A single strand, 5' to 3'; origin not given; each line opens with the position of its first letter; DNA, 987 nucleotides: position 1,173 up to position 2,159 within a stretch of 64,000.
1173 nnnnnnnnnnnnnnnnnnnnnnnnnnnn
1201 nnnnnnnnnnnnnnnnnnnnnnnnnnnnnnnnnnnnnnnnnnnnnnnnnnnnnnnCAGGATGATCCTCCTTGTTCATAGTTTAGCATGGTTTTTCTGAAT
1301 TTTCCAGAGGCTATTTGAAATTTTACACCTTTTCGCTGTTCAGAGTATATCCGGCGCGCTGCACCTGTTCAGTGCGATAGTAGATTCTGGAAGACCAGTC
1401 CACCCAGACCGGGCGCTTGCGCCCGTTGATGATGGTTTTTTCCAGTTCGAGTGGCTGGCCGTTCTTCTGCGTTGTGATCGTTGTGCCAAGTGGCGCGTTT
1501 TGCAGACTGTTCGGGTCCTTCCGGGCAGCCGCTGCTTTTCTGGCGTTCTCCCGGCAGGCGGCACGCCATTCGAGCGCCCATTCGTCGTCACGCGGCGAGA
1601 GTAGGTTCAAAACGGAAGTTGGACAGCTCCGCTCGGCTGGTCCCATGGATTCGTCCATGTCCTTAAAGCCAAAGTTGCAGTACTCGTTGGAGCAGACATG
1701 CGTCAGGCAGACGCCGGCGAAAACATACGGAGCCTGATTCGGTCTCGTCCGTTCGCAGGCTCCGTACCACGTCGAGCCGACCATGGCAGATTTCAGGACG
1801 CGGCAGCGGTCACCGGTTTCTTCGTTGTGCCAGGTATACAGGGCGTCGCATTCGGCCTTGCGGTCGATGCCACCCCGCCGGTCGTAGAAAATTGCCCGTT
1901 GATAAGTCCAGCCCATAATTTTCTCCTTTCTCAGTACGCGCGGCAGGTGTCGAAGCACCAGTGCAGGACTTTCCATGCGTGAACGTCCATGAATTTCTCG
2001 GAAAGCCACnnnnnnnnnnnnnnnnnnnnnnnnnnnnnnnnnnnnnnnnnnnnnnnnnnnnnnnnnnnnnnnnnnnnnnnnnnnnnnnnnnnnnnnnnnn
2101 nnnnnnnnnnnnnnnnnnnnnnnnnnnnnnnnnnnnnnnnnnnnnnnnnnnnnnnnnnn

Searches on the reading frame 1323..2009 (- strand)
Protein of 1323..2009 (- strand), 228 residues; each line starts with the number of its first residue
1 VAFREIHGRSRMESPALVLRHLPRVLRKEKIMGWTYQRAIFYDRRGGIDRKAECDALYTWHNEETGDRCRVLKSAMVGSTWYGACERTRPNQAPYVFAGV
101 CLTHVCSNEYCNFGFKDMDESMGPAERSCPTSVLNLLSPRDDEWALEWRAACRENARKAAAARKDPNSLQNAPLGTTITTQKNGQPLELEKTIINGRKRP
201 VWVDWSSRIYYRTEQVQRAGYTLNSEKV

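Call 106: search_protein_families(library=pfam, proteins=[window:1323-2009:-], max_evalue=0.001)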
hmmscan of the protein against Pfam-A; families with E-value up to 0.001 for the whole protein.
window:1323-2009:- (228 aa): 1 family
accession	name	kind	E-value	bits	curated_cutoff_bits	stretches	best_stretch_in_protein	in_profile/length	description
PF21992.2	DUF6927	-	2.8e-05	24.4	27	1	139-212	1-70/74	Domain of unknown function (DUF6927)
